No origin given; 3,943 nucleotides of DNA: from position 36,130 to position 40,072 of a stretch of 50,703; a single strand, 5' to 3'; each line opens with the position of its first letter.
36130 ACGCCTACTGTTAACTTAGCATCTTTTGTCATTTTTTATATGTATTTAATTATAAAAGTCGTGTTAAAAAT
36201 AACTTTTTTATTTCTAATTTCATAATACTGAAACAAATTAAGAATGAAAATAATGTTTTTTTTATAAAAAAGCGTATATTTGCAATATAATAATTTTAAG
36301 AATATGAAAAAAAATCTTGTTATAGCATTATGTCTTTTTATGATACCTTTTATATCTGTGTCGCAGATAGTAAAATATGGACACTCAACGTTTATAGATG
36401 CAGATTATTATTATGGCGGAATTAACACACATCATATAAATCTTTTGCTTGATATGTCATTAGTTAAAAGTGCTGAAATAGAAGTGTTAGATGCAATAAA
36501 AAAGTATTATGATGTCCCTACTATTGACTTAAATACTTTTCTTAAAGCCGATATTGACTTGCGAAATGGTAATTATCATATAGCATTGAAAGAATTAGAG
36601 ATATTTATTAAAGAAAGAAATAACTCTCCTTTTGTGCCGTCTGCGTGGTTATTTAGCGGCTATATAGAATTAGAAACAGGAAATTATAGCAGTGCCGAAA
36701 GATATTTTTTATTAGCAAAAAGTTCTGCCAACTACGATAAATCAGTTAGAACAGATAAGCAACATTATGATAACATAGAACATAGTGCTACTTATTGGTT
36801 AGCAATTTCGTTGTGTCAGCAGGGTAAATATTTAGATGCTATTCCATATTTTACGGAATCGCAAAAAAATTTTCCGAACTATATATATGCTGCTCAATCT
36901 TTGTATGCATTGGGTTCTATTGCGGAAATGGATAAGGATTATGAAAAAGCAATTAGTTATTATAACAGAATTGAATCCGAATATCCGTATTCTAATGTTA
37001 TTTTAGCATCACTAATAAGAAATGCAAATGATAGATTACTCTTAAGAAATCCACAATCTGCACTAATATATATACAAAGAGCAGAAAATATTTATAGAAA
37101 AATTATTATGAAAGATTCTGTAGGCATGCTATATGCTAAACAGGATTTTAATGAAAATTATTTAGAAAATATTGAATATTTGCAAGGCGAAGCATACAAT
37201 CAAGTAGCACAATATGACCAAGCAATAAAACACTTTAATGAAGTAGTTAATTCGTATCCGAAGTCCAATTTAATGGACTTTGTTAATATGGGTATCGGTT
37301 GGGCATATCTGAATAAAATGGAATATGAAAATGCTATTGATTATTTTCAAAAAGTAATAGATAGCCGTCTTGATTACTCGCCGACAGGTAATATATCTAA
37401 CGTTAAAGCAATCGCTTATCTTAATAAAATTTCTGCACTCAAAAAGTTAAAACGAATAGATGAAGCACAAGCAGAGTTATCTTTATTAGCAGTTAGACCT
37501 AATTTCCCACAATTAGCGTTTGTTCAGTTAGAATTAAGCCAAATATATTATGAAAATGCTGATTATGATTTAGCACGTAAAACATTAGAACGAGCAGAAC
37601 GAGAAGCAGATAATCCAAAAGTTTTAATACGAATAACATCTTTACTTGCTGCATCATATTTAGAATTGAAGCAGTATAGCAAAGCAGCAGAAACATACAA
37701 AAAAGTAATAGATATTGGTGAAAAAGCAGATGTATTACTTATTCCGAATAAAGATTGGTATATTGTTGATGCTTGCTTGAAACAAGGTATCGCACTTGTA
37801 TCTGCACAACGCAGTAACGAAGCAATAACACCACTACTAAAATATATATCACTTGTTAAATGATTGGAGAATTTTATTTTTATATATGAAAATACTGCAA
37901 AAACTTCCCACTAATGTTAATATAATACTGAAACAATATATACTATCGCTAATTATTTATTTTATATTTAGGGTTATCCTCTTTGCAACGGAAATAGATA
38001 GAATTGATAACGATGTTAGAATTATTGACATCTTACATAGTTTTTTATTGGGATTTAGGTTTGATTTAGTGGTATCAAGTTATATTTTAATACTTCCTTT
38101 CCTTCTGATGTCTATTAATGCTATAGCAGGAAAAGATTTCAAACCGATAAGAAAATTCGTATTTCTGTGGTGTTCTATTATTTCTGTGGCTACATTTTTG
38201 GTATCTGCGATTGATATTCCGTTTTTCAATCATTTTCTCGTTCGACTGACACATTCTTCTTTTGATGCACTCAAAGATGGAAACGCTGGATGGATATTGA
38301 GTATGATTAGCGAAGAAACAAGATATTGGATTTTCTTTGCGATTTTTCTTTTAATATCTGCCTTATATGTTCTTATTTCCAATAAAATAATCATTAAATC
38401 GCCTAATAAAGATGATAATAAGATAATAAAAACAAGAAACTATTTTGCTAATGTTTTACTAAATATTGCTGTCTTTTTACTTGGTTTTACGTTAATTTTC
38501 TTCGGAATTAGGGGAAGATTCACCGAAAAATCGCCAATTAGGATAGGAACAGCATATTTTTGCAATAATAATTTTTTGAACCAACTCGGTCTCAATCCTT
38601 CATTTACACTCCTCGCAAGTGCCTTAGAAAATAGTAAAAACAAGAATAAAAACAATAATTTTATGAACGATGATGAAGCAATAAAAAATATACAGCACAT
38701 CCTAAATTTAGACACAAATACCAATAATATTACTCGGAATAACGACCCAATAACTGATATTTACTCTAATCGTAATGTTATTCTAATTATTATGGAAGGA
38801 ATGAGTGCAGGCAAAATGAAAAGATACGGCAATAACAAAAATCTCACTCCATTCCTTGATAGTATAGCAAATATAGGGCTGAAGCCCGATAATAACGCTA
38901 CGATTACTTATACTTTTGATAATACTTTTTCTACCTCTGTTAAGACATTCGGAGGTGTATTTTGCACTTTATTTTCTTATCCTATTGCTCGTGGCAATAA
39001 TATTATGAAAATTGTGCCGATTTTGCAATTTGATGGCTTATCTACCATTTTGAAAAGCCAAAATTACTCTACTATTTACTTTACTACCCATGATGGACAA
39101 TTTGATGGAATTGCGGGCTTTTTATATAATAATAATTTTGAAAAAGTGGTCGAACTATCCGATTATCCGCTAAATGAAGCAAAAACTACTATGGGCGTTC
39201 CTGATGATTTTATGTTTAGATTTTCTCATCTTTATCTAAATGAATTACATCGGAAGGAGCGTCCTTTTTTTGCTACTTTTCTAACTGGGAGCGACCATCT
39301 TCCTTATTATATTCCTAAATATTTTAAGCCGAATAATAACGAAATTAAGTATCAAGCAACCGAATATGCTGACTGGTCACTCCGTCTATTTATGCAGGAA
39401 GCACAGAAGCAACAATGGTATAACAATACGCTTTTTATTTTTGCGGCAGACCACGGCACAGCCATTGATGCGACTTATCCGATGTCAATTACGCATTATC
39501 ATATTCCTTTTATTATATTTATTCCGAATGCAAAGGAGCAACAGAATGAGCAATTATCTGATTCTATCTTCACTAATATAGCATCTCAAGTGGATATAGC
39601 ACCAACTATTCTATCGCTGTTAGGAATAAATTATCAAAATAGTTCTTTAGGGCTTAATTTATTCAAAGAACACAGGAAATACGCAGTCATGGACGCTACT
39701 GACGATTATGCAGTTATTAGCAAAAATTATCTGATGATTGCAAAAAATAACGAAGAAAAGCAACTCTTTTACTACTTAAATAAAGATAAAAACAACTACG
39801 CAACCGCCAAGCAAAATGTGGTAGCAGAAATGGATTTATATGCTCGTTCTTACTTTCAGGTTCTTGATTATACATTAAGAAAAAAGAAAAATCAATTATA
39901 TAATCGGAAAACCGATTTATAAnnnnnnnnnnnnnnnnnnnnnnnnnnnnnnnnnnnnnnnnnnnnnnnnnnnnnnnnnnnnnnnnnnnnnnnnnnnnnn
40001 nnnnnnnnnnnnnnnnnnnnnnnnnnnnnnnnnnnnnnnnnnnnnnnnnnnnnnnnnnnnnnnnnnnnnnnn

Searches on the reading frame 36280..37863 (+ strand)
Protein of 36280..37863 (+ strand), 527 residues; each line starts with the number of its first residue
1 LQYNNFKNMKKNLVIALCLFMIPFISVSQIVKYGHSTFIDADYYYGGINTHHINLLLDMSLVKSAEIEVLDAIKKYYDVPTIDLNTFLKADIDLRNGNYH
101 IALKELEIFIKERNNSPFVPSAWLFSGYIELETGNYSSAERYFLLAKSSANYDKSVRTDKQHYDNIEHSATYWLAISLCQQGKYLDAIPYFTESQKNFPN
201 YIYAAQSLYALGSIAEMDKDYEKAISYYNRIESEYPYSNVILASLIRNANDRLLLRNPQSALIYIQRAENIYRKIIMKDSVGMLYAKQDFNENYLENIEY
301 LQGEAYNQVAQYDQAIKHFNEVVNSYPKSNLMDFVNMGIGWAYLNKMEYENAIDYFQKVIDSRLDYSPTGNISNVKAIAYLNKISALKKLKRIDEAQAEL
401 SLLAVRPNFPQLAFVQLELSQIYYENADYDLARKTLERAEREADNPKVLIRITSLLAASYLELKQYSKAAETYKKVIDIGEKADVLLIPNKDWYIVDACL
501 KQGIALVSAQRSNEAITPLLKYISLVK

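Call 6: search_protein_families(library=pfam, proteins=[window:36280-37863:+])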
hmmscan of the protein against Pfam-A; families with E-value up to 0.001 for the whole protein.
window:36280-37863:+ (527 aa): 16 families
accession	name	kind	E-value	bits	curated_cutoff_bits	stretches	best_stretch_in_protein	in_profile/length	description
PF13432.12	TPR_16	-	8.4e-29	100.1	32.7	2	174-238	3-64/65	Tetratricopeptide repeat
PF13424.12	TPR_12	-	5.1e-24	84.7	30.1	2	170-230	4-70/77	Tetratricopeptide repeat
PF13174.12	TPR_6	-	1.9e-23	81.9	26.3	1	300-329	4-33/33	Tetratricopeptide repeat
PF07719.23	TPR_2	-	2.1e-23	80.9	27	0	205-236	1-32/34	Tetratricopeptide repeat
PF13428.12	TPR_14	-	1.3e-20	72.3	23.5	0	416-451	4-40/44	Tetratricopeptide repeat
PF00515.34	TPR_1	-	1.8e-20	72.3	27.8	1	338-360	6-28/34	Tetratricopeptide repeat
PF13181.12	TPR_8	-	1.4e-15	56.5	25.7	0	338-363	6-31/34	Tetratricopeptide repeat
PF12895.13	ANAPC3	-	2.1e-10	41.2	27.2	1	159-216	13-74/82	Anaphase-promoting complex, cyclosome, subunit 3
PF14559.12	TPR_19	-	2.3e-10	41.1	25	0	428-479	6-54/68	Tetratricopeptide repeat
PF13176.12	TPR_7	-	1.4e-09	37.8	27.9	0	339-365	5-31/36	Tetratricopeptide repeat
PF25058.1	ARM_TT21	-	2.5e-08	34.4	27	0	125-237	12-126/155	Tetratricopeptide repeat protein 21 ARM repeat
PF13525.12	YfiO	-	3.3e-07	30.7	25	1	300-394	9-97/203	Outer membrane lipoprotein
PF24575.1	TPR_Slam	-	5.7e-06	27.1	35.2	0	208-241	50-83/104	Surface lipoprotein assembly modifier, N-terminal TPR repeats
PF23914.1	TPR_CcmH_CycH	-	9.6e-05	22.7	42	0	424-481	98-152/158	Cytochrome c-type biogenesis protein H TPR domain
PF25068.1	ARM_TT21_4th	-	0.00059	20.6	30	0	431-475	107-151/153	Tetratricopeptide repeat protein 21 forth ARM domain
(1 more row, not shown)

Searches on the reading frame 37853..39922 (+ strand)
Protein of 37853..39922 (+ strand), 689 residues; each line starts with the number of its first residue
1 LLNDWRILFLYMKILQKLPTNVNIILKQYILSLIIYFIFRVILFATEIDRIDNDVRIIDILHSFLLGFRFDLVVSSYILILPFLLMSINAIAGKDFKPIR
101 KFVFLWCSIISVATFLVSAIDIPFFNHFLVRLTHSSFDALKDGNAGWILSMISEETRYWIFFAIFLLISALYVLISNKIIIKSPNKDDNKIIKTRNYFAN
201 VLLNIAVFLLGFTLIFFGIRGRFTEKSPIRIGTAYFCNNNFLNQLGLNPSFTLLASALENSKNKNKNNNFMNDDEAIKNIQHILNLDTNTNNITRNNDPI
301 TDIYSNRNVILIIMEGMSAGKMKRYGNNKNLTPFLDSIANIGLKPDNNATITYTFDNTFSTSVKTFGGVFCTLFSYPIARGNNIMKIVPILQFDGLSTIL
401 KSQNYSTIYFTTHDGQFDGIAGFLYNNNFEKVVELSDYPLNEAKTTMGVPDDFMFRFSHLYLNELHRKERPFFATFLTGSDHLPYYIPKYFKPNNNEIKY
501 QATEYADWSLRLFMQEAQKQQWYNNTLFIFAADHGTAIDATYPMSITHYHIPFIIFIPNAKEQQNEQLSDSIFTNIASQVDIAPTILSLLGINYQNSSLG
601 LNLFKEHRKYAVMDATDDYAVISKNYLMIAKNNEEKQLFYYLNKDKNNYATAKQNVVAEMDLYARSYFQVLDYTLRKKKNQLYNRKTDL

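Call 6: search_protein_families(library=pfam, proteins=[window:37853-39922:+])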
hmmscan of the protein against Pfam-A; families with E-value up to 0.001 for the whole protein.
window:37853-39922:+ (689 aa): 2 families
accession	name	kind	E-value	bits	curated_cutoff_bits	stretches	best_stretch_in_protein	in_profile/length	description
PF00884.28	Sulfatase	-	3.8e-34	118.8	25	1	307-592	1-301/301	Sulfatase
PF01676.23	Metalloenzyme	-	0.0002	21.4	24.3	0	497-592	167-250/252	Metalloenzyme superfamily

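Call 11: find_homologous_proteins(query=window:37853-39922:+, max_evalue=1e-20)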
Query window:37853-39922:+ (689 aa): 938 proteins with E <= 1e-20 among 8000 candidates; the best 120 are listed.
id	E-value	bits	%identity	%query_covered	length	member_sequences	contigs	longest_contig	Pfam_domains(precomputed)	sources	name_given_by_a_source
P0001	0.0e+0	1514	100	98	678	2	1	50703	PF00884.29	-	-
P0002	4.5e-274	929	62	97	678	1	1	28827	PF00884.29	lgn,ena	-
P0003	3.3e-270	916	62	97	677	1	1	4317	PF00884.29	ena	-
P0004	1.2e-236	805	56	96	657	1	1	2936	PF00884.29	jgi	jgi:phosphoglycerol transferase MdoB-like AlkP superfamily enzyme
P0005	3.0e-230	784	55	96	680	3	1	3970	PF01676.24,PF00884.29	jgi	-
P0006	7.7e-205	700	60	78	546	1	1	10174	PF00884.29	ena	-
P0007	2.3e-175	603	45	97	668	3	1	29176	PF00884.29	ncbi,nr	ncbi:MAG: sulfatase-like hydrolase/transferase [Ignavibacteria bacterium]|nr:sulfatase-like hydrolas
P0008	2.6e-170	586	45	98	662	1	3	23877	PF00884.29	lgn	-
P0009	1.5e-168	580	45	97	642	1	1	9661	PF00884.29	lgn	-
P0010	1.7e-167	577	44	97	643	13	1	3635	PF00884.29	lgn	-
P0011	2.7e-167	576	44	97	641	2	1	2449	PF02995.23,PF00884.29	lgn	-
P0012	3.3e-167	576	45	97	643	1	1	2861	PF00884.29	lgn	-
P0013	3.7e-167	576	44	96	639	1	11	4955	PF00884.29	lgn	-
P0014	1.1e-166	574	45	97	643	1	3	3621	PF00884.29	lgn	-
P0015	2.6e-166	573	43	96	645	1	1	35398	PF00884.29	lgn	-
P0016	4.1e-166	572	43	97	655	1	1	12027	PF01663.28,PF00884.29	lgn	-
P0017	1.3e-165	571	44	97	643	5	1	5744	PF00884.29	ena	-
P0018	1.8e-165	570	43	96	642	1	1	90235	PF00884.29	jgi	-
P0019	5.5e-165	569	43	98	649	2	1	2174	PF00884.29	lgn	-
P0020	1.4e-164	567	42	97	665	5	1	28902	PF00884.29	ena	-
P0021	1.6e-164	567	44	97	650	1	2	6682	PF00884.29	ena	-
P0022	1.7e-164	567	45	96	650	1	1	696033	PF00884.29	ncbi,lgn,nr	ncbi:MAG: sulfatase [Bacteroidia bacterium]|nr:MAG: sulfatase [Bacteroidia bacterium]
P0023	1.8e-164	567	44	98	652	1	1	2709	PF00884.29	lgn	-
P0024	1.9e-164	567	43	96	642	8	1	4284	PF00884.29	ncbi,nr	ncbi:MAG TPA: sulfatase-like hydrolase/transferase [Saprospiraceae bacterium]|nr:sulfatase-like hydr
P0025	2.3e-164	567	45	97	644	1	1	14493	PF00884.29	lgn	-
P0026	2.9e-164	566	43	96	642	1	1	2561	PF00884.29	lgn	-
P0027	3.1e-164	566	44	96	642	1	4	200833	PF00884.29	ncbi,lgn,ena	-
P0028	3.3e-164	566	44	97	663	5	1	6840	PF00884.29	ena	-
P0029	3.3e-164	566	43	97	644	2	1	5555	PF00884.29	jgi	jgi:phosphoglycerol transferase MdoB-like AlkP superfamily enzyme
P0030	9.2e-164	565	44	97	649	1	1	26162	PF00884.29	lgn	-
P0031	1.1e-163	564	42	97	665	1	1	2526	PF00884.29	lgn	-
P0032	1.2e-163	564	41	98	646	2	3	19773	PF00884.29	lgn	-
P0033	1.7e-163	564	43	94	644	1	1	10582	PF00884.29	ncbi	-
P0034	2.2e-163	563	42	97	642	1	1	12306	PF00884.29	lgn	-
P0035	3.2e-163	563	44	97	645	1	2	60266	PF00884.29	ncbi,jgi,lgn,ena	-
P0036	3.8e-163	563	43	97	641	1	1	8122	PF00884.29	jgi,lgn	-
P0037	6.4e-163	562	44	97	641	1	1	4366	PF00884.29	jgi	-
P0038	6.7e-163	562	43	97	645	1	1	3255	PF00884.29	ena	-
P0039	9.0e-163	561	43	97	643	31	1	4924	PF00884.29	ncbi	-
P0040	1.1e-162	561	43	97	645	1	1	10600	PF00884.29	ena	-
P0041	1.2e-162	561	43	97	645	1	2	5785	PF00884.29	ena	-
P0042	1.3e-162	561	44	97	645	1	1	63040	PF00884.29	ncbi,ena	-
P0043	1.7e-162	560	43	96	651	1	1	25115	PF00884.29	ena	-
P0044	1.7e-162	560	42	97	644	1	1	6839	PF00884.29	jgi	jgi:phosphoglycerol transferase MdoB-like AlkP superfamily enzyme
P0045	2.2e-162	560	43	97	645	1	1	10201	PF00884.29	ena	-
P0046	2.2e-162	560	43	97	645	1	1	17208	PF00884.29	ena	-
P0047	2.4e-162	560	43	97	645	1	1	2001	PF00884.29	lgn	-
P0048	2.7e-162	560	43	97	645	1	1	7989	PF00884.29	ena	-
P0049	3.6e-162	559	43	97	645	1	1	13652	PF00884.29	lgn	-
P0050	4.0e-162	559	43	97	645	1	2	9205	PF00884.29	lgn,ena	-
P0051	4.4e-162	559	43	97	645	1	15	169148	PF00884.29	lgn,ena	-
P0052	4.4e-162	559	43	97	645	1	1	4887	PF00884.29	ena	-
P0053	4.9e-162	559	43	97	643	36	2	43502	PF00884.29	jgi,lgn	jgi:phosphoglycerol transferase MdoB-like AlkP superfamily enzyme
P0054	5.3e-162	559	43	97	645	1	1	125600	PF00884.29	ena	-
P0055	5.9e-162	559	44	97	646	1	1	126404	PF00884.29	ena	-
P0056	6.4e-162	558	43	97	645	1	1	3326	PF00884.29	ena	-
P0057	6.5e-162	558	43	97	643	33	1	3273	PF00884.29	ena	-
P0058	6.6e-162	558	43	97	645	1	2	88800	PF00884.29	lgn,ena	-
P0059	6.8e-162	558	43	97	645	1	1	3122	PF00884.29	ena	-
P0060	6.9e-162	558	43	97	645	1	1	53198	PF00884.29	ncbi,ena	-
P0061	7.0e-162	558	41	97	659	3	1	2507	PF02995.23,PF00884.29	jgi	-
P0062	7.2e-162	558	43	96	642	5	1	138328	PF00884.29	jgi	jgi:phosphoglycerol transferase MdoB-like AlkP superfamily enzyme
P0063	8.3e-162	558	43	97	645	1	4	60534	PF00884.29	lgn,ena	-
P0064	9.5e-162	558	43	96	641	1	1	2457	PF00884.29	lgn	-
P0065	9.9e-162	558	45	93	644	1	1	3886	PF02995.23,PF00884.29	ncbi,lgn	-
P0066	1.0e-161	558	43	97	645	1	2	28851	PF00884.29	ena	-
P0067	1.1e-161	558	43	97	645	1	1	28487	PF00884.29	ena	-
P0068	1.1e-161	558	43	97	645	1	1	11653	PF00884.29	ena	-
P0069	1.2e-161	558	43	97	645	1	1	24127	PF00884.29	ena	-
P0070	1.2e-161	558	42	95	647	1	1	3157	PF00884.29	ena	-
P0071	1.2e-161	558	43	96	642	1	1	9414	PF00884.29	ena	-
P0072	1.3e-161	557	43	97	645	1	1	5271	PF00884.29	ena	-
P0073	1.4e-161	557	43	97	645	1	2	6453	PF00884.29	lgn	-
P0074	1.4e-161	557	42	96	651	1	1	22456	PF00884.29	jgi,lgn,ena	-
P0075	1.4e-161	557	42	97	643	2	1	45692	PF00884.29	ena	-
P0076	1.4e-161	557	43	97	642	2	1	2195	PF02995.23,PF00884.29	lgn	-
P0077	1.5e-161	557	43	97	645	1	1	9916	PF00884.29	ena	-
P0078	1.6e-161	557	43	97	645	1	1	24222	PF00884.29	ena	-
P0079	1.7e-161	557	43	97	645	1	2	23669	PF00884.29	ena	-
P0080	1.7e-161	557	43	97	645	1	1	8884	PF00884.29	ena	-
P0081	1.8e-161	557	43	97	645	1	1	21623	PF00884.29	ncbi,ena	-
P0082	1.8e-161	557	43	97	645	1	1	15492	PF00884.29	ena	-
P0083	1.9e-161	557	43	97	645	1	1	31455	PF00884.29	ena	-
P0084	2.0e-161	557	43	97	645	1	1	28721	PF00884.29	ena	-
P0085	2.5e-161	557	43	96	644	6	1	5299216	PF00884.29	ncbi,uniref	ncbi:sulfatase-like hydrolase/transferase [Bernardetia sp. ABR2-2B]|uniref:LTA synthase family prote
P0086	2.6e-161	556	43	97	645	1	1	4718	PF00884.29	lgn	-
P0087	2.8e-161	556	43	97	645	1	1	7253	PF00884.29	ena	-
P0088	2.8e-161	556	43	97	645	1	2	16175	PF00884.29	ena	-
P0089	2.9e-161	556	42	97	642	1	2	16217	PF00884.29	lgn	-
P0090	2.9e-161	556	43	97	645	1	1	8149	PF00884.29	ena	-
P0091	3.0e-161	556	44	96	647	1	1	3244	PF00884.29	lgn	-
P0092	3.1e-161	556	44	96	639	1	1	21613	PF00884.29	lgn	-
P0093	3.1e-161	556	43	97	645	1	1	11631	PF00884.29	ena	-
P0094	3.2e-161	556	43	97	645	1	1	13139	PF00884.29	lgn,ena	-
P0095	3.3e-161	556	43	97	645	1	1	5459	PF00884.29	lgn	-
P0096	3.3e-161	556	43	97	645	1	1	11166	PF00884.29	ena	-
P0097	3.7e-161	556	43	97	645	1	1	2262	PF00884.29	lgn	-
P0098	5.2e-161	555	43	97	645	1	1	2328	PF00884.29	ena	-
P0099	6.7e-161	555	43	97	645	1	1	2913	PF00884.29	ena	-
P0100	7.1e-161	555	43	97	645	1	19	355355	PF00884.29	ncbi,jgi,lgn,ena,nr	ncbi:sulfatase-like hydrolase/transferase [Flavobacteriaceae bacterium]|jgi:phosphoglycerol transfer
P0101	7.1e-161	555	43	97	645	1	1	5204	PF00884.29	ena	-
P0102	7.1e-161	555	43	97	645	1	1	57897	PF00884.29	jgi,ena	-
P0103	7.2e-161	555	43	97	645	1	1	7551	PF00884.29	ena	-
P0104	7.2e-161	555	43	97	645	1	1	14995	PF00884.29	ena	-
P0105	7.4e-161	555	43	97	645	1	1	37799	PF00884.29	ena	-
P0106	7.4e-161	555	43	97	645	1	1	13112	PF00884.29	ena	-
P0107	8.6e-161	555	43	97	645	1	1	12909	PF00884.29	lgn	-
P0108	1.1e-160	554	43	97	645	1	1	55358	PF00884.29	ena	-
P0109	1.2e-160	554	43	97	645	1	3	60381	PF00884.29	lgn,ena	-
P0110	1.3e-160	554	42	96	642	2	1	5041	PF00884.29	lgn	-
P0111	1.9e-160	554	43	97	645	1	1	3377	PF00884.29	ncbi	ncbi:MAG: LTA synthase family protein [Flavobacteriales bacterium]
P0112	2.4e-160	553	43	95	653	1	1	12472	PF00884.29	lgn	-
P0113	2.7e-160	553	43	97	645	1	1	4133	PF00884.29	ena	-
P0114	2.9e-160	553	42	97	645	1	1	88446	PF00884.29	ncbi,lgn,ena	-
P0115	6.6e-160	552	43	96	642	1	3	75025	PF00884.29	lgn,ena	-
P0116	6.6e-160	552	43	97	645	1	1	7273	PF00884.29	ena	-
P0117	7.2e-160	552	42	97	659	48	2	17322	PF00884.29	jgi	-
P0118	7.7e-160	552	42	96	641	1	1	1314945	PF00884.29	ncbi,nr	ncbi:MAG: sulfatase-like hydrolase/transferase [Chitinophagaceae bacterium]|nr:sulfatase-like hydrol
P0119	7.8e-160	552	43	97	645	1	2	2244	PF00884.29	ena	-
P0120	8.8e-160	551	43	97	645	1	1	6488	PF00884.29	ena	-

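Call 12: find_encoding_contigs(protein=P0002, flank=10000, max_places=4)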
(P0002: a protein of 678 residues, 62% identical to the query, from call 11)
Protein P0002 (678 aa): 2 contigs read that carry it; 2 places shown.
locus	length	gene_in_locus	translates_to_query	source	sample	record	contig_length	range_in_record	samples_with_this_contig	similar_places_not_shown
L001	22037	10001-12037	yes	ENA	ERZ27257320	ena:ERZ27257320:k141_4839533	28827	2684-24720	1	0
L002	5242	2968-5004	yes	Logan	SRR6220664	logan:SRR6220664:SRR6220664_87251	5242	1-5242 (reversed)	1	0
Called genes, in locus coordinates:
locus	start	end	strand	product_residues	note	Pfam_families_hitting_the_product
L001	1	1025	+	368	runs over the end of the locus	PF17191:RecG_wedge (weak), PF04851:ResIII (faint), PF00270:DEAD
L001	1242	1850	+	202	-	PF18935:DUF5683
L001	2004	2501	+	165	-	PF01257:2Fe-2S_thioredx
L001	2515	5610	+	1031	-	PF01257:2Fe-2S_thioredx, PF01512:Complex1_51K, PF10531:SLBB (weak), PF10589:NADH_4Fe-4S, PF14691:Fer4_20, PF01266:DAO (weak), PF07992:Pyr_redox_2, PF13450:NAD_binding_8, +2 more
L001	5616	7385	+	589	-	PF13510:Fer2_4, PF10588:NADH-G_4Fe-4S_3, PF12838:Fer4_7, PF14697:Fer4_21 (weak), PF22117:Fer4_Nqo3, PF00037:Fer4 (weak), PF02906:Fe_hyd_lg_C, PF02256:Fe_hyd_SSU, +1 more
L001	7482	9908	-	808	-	PF00703:Glyco_hydro_2 (faint)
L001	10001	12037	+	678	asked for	PF00884:Sulfatase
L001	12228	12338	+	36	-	PF14903:WG_beta_rep (weak)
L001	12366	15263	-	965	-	PF13491:FtsK_4TM, PF17854:FtsK_alpha, PF01580:FtsK_SpoIIIE, PF01935:DUF87 (weak), PF09397:FtsK_gamma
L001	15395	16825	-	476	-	PF13306:LRR_5, PF18962:Por_Secre_tail (weak)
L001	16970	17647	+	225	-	PF13709:DUF4159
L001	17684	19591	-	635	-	PF14121:Porin_10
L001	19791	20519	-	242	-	PF00156:Pribosyltran (weak)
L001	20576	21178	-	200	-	PF02581:TMP-TENI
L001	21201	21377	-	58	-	-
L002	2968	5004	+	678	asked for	PF00884:Sulfatase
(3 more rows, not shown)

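Call 13: find_encoding_contigs(protein=P0003, flank=10000, max_places=4)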
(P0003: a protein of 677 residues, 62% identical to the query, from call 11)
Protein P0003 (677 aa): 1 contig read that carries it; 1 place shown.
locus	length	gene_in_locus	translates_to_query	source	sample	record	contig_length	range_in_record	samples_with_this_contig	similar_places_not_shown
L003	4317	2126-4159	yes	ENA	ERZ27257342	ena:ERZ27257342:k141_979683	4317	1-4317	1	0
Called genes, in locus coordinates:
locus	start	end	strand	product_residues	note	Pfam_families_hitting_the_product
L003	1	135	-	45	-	?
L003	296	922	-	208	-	-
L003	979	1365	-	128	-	PF02561:FliS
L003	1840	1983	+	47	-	-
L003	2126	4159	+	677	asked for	PF00884:Sulfatase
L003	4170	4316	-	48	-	?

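Call 14: find_encoding_contigs(protein=P0006, flank=10000, max_places=4)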
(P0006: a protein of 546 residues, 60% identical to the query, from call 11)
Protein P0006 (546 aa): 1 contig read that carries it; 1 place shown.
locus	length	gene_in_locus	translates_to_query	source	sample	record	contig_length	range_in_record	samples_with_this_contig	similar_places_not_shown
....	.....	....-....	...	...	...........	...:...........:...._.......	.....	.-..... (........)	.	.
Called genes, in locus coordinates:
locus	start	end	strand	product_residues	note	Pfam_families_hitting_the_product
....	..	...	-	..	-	-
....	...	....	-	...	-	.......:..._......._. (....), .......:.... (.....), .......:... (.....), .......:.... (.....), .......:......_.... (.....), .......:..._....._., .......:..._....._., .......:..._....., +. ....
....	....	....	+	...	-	-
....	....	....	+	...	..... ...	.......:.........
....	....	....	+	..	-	-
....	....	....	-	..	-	-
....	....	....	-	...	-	-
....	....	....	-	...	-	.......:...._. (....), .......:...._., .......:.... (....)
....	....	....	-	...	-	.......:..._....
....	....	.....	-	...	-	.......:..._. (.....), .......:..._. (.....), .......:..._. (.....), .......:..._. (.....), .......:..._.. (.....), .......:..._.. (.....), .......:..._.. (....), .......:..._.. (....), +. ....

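Call 67: find_encoding_contigs(protein=P0004, flank=10000, max_places=4)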
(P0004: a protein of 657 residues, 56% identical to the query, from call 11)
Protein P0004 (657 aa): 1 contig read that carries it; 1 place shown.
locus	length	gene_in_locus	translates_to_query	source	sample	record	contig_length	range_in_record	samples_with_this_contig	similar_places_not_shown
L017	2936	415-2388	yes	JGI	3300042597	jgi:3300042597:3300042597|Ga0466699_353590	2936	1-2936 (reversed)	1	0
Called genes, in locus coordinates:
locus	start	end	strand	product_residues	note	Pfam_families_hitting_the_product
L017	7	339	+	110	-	PF01676:Metalloenzyme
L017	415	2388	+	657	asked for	PF00884:Sulfatase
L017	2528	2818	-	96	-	PF10108:DNA_pol_B_exo2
